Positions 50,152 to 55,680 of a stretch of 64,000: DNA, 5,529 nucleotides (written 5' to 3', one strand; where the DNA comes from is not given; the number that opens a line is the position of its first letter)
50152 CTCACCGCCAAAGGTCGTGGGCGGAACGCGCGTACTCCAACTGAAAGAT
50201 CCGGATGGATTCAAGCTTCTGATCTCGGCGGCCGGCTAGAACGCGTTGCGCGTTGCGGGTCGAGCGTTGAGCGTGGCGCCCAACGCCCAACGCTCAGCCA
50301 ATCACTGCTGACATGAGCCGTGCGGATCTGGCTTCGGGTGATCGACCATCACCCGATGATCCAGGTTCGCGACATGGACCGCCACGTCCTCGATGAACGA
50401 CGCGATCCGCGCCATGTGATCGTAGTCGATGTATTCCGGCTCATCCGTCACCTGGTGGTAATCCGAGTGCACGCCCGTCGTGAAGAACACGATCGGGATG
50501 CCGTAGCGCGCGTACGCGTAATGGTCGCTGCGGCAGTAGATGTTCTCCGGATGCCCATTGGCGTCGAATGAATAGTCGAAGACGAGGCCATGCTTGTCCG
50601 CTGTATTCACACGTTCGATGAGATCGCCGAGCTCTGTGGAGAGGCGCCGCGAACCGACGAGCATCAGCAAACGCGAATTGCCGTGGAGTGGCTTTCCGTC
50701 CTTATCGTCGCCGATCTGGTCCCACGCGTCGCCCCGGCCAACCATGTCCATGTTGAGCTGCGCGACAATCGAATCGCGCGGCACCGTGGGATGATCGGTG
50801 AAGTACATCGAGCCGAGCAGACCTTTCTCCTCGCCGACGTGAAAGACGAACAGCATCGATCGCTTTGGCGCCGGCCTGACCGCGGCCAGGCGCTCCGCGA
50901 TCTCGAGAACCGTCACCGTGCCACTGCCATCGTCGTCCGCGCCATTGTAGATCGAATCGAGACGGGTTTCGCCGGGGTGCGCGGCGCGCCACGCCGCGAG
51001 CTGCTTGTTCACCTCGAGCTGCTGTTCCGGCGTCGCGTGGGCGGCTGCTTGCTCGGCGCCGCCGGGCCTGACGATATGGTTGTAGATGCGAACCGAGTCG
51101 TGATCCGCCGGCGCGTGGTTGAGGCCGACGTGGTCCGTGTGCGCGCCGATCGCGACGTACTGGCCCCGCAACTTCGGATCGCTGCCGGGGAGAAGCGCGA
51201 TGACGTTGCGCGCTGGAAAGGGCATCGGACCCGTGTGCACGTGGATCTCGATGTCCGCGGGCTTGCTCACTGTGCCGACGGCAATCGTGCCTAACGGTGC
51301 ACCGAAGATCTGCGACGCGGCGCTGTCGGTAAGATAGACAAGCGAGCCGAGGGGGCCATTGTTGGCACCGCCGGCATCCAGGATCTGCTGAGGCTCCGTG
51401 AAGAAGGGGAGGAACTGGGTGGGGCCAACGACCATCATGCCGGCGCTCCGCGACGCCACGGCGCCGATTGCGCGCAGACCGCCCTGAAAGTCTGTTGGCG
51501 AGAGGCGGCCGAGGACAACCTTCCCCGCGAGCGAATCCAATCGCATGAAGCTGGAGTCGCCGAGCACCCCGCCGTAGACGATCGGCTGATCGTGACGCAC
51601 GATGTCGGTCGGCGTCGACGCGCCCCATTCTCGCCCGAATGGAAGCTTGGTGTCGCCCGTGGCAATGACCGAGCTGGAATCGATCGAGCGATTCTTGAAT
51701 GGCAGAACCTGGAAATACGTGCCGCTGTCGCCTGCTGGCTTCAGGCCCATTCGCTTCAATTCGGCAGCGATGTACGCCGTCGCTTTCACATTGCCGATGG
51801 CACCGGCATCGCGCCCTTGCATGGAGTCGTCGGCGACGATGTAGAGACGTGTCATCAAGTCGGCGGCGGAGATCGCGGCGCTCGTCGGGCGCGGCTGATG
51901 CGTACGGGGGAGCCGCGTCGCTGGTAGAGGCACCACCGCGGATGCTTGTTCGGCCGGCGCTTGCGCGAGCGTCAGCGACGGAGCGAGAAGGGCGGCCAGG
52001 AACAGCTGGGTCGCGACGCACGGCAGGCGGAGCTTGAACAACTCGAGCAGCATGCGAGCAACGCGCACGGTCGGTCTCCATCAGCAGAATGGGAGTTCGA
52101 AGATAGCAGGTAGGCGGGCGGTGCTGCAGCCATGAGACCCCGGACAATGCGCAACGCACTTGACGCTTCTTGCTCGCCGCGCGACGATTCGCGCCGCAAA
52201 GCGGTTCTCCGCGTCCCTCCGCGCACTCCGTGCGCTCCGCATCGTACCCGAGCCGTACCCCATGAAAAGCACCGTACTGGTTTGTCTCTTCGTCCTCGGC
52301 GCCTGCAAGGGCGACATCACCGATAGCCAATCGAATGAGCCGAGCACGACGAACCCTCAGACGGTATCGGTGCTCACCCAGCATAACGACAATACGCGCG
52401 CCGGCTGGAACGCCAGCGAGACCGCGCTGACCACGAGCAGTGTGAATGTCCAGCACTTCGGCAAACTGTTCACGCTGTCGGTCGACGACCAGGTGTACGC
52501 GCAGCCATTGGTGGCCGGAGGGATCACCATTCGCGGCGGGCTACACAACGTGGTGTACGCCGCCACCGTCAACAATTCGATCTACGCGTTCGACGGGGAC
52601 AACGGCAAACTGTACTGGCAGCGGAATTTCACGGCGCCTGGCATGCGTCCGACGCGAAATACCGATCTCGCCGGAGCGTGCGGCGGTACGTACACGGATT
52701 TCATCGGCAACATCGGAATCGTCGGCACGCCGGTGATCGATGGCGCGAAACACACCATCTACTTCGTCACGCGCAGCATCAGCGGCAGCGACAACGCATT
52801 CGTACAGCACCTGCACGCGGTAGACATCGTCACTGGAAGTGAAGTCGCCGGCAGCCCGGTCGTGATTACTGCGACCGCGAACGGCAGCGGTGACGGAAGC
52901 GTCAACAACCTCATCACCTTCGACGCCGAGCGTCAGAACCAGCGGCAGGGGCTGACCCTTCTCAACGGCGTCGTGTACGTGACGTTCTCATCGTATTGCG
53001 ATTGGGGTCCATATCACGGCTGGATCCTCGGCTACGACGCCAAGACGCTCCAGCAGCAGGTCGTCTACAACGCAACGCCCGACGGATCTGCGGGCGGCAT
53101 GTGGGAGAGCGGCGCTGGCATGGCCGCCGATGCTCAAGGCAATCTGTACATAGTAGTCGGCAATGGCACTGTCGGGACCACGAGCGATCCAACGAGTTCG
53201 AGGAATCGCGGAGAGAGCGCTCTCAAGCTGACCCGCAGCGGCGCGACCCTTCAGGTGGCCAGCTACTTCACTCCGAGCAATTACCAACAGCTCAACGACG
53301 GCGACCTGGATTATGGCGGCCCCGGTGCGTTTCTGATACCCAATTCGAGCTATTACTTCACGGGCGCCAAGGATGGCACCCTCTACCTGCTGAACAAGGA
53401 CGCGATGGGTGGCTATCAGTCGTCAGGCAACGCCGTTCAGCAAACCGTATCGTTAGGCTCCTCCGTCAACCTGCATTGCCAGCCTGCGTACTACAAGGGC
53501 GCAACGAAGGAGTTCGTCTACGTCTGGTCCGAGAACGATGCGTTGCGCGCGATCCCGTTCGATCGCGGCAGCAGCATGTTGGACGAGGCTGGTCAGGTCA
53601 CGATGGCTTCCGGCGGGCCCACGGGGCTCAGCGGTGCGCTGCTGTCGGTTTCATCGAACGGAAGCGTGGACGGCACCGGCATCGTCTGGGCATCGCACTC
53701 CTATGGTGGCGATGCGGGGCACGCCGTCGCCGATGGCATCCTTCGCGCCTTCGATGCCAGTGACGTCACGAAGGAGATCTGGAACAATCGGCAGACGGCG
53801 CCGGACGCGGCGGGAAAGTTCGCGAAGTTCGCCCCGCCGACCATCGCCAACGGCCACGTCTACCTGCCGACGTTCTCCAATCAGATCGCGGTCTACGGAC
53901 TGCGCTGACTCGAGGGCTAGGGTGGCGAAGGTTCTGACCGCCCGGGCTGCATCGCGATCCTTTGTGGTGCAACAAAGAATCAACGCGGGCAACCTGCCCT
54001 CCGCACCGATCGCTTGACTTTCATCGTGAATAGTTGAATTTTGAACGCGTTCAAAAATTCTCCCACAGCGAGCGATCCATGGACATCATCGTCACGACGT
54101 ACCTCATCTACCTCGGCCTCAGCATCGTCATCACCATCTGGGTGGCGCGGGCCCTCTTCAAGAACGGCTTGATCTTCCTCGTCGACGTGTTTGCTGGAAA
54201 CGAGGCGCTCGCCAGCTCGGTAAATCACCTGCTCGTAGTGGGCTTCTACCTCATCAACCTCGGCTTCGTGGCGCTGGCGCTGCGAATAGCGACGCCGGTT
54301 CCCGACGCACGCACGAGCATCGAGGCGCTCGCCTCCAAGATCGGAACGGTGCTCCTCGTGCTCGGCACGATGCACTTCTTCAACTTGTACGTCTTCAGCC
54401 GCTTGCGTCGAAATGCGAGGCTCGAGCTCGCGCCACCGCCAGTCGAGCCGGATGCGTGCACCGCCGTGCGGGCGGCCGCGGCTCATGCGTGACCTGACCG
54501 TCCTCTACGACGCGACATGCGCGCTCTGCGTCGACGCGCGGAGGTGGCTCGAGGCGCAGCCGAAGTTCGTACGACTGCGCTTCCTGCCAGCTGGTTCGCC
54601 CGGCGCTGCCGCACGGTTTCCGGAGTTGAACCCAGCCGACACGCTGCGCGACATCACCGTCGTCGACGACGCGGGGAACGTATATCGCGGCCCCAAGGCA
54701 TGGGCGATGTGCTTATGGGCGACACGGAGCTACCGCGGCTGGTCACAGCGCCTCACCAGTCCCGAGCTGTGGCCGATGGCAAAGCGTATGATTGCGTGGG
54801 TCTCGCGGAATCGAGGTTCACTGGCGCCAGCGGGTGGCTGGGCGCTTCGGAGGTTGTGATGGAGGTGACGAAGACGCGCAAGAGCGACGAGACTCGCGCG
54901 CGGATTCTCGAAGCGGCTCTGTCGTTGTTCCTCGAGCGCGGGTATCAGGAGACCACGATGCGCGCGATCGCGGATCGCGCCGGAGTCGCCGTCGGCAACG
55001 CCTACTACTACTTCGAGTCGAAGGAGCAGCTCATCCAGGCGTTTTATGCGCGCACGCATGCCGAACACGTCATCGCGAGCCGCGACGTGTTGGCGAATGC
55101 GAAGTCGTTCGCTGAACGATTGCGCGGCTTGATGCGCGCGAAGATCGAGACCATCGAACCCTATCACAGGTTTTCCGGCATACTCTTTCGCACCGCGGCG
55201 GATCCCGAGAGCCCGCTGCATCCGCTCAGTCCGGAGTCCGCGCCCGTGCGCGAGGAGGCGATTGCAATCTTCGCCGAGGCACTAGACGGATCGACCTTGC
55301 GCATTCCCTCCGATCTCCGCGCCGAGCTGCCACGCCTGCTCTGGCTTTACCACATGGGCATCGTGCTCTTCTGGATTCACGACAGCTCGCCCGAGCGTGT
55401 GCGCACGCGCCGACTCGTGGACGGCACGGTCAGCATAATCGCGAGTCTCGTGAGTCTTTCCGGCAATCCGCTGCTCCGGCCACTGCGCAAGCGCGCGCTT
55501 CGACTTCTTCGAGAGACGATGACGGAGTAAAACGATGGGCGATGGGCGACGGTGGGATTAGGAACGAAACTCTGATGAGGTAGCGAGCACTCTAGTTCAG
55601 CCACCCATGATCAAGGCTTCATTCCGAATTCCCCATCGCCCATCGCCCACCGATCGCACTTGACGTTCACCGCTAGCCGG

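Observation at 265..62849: Hyper-abundant non-palindromic octamer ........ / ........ scattered through genes and spacers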

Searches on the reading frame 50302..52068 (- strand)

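Call 7: search_protein_families(library=ncbifam, proteins=[window:50302-52068:-])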
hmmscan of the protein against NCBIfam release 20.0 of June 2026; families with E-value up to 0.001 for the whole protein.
window:50302-52068:- (588 aa): 1 family
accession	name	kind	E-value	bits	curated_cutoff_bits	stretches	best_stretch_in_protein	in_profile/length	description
NF045908.1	AminopepLapALeg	equivalog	2.7e-09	36.3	600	1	370-445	216-292/396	aminopeptidase LapA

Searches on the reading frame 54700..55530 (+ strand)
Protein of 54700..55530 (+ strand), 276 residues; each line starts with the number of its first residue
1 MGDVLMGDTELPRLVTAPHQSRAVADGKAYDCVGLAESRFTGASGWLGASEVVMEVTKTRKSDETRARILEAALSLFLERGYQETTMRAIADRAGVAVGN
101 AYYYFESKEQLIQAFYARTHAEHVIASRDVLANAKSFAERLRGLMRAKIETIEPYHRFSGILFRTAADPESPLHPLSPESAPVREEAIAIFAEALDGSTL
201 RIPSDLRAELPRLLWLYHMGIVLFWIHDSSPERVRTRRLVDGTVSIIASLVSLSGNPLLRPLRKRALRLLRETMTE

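Call 46: search_protein_families(library=pfam, proteins=[window:54700-55530:+], max_evalue=0.00001)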
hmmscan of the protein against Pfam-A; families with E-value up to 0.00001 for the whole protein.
window:54700-55530:+ (276 aa): 2 families
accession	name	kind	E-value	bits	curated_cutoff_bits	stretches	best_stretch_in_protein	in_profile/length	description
PF17931.6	TetR_C_23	-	3.1e-23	82.8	29.1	1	140-258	1-116/127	Tetracyclin repressor-like, C-terminal domain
PF00440.29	TetR_N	-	1.5e-18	66.7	24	1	69-114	1-46/47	Bacterial regulatory proteins, tetR family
